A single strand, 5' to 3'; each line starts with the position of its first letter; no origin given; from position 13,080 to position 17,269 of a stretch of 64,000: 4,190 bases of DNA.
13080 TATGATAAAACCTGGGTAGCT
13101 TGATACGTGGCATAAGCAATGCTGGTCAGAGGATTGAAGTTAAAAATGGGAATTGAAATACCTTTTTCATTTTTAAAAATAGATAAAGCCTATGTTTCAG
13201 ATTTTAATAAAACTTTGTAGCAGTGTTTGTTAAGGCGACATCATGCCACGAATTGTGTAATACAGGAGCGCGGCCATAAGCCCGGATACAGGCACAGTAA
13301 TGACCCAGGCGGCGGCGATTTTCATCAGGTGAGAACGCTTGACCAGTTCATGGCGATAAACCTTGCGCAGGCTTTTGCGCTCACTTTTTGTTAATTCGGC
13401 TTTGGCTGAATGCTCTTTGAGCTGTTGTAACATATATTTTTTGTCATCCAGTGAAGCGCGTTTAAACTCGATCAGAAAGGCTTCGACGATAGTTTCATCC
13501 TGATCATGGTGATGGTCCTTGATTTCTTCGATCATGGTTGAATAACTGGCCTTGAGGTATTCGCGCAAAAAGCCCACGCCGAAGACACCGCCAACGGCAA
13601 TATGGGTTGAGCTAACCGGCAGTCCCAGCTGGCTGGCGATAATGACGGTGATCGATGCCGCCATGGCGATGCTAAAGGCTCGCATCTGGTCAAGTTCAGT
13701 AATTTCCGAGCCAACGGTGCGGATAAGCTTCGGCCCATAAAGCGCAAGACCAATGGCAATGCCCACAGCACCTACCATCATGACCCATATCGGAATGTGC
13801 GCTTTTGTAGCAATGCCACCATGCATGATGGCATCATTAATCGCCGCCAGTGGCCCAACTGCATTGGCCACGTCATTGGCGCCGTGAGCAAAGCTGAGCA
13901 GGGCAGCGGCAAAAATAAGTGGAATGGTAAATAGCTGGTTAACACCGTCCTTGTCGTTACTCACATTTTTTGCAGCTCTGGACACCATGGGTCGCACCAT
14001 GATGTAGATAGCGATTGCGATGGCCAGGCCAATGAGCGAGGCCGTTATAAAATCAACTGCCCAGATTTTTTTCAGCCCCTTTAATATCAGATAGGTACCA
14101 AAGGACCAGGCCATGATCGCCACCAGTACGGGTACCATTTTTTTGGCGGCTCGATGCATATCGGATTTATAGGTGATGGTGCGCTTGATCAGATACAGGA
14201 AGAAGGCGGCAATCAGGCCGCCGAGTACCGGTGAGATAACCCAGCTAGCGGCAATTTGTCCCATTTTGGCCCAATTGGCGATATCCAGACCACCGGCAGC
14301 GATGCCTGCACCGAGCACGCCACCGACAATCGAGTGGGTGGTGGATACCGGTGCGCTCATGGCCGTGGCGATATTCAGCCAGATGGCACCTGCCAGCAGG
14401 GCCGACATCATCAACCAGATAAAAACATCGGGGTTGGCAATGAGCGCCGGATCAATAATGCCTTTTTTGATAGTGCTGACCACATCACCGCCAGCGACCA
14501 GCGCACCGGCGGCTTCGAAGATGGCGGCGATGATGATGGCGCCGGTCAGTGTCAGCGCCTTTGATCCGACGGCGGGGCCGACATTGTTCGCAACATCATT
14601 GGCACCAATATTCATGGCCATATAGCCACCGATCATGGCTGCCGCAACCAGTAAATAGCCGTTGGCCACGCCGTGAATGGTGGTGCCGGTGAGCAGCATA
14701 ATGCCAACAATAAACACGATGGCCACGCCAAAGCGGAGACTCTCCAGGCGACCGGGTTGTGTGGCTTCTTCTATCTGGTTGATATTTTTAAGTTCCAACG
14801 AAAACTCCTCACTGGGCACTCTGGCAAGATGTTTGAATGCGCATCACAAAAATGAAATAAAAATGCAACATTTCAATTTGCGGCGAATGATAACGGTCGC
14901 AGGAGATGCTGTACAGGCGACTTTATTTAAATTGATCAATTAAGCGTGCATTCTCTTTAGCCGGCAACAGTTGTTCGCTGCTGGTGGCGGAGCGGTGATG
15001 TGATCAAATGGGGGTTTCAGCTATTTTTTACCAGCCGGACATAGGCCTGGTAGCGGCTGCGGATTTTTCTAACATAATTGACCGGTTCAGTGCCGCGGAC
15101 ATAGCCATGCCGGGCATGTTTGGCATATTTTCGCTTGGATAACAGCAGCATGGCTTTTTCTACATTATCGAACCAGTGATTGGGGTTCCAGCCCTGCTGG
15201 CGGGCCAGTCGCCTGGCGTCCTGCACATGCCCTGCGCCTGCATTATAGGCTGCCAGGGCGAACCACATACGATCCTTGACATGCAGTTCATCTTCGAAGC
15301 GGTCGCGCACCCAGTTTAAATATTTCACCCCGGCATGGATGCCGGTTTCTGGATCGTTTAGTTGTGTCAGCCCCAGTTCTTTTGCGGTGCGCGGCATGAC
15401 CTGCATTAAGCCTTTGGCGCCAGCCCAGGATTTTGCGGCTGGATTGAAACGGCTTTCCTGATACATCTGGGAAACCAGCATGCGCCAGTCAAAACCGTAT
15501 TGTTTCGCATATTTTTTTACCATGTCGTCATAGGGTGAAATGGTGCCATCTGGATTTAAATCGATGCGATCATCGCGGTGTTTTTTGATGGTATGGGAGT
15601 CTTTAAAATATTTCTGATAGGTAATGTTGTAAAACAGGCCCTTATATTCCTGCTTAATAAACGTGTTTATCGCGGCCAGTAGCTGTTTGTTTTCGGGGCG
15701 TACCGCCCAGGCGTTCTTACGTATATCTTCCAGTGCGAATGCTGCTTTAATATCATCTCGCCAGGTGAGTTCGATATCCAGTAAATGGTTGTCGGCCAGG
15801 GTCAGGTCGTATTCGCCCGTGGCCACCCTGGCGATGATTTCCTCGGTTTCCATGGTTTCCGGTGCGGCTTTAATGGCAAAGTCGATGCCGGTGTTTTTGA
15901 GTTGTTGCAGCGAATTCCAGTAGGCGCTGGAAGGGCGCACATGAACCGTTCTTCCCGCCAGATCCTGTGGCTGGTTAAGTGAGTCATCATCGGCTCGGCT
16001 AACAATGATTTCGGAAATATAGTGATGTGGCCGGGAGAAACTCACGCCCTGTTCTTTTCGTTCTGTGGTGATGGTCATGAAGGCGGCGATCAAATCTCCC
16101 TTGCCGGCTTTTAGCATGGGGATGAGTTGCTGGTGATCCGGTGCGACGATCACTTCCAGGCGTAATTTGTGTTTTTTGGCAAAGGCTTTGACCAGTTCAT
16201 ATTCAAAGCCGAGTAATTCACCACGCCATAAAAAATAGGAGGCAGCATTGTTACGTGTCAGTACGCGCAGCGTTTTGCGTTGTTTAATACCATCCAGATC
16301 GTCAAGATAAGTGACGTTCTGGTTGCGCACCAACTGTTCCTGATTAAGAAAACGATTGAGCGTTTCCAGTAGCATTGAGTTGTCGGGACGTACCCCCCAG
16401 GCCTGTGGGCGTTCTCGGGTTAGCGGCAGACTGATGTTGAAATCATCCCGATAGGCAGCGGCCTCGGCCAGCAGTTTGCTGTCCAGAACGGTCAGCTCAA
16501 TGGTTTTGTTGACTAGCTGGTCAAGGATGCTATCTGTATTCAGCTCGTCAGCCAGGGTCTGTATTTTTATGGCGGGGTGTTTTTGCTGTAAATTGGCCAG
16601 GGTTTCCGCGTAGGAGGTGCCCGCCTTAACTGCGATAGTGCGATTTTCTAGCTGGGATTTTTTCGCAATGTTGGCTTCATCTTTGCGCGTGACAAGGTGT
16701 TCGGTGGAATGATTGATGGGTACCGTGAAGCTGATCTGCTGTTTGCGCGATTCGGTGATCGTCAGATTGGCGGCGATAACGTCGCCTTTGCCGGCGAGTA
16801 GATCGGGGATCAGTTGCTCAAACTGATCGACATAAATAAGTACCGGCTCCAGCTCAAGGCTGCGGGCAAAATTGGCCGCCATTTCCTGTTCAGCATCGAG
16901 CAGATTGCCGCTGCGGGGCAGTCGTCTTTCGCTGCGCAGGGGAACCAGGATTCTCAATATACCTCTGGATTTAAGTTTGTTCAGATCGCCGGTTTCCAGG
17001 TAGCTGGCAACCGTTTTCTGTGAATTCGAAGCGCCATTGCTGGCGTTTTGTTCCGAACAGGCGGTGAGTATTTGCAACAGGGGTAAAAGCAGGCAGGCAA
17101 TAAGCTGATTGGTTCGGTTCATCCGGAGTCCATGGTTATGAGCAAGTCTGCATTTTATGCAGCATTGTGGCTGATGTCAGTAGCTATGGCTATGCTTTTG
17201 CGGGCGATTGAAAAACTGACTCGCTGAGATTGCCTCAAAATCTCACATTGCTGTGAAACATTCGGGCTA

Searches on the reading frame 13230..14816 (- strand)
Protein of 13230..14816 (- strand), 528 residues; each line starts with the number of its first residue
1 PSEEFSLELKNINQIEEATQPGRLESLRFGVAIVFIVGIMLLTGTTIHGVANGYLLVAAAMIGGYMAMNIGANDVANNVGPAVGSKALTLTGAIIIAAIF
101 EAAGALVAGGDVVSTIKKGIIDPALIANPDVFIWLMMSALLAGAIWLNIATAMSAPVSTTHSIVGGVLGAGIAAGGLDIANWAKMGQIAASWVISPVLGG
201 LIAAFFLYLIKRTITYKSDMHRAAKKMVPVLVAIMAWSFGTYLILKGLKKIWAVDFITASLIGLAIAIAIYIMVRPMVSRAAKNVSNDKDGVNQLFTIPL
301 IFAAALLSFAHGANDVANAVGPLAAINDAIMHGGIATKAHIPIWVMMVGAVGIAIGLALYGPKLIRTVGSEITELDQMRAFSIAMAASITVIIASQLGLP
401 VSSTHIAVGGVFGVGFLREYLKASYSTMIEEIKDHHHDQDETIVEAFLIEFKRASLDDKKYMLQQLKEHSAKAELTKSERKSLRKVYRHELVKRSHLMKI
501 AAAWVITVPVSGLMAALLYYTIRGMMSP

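Call 73: search_protein_families(library=pfam, proteins=[window:13230-14816:-], max_evalue=0.00001)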
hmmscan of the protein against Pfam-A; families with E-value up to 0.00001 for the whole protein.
window:13230-14816:- (528 aa): 1 family
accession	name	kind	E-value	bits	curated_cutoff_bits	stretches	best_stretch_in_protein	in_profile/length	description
PF01384.25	PHO4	-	1.5e-110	369.9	33.7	1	70-515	1-350/350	Phosphate transporter family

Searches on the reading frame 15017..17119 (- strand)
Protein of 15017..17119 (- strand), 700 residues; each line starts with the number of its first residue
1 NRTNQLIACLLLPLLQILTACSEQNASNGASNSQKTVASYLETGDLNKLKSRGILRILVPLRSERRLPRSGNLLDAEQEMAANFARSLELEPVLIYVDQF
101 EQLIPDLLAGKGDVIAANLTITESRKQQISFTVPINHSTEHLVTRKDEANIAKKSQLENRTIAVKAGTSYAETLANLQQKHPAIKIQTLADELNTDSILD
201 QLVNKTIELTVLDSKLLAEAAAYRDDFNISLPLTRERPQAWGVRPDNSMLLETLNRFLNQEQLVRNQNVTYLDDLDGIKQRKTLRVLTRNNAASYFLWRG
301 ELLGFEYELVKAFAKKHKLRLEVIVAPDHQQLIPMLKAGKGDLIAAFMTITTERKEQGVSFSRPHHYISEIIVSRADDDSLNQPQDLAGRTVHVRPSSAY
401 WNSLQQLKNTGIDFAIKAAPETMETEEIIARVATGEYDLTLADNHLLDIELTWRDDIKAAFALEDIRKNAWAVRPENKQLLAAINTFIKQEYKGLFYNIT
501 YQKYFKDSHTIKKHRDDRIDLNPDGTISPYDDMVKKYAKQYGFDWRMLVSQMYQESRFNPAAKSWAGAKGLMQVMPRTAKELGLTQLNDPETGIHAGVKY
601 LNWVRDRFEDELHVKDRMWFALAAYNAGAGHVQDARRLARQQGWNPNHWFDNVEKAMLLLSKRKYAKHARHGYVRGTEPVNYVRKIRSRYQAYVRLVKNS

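Call 73: search_protein_families(library=pfam, proteins=[window:15017-17119:-], max_evalue=0.00001)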
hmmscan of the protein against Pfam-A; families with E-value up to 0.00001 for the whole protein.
window:15017-17119:- (700 aa): 5 families
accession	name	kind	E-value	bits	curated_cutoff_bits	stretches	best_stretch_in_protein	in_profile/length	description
PF00497.25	SBP_bac_3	-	6.2e-38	130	26.4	2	285-506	2-131/132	Bacterial extracellular solute-binding proteins, family 3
PF01464.25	SLT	-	5.7e-28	97.3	21.3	1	533-642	2-111/117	Transglycosylase SLT domain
PF10613.14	Lig_chan-Glu_bd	-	4.9e-10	40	30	0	101-145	68-112/115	Ligated ion channel L-glutamate- and glycine-binding site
PF12974.12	Phosphonate-bd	-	3e-09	37.1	27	1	308-487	18-212/242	ABC transporter, phosphonate, periplasmic substrate-binding protein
PF09084.16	NMT1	-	4.2e-06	27.2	20.5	0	313-400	15-104/216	NMT1/THI5 like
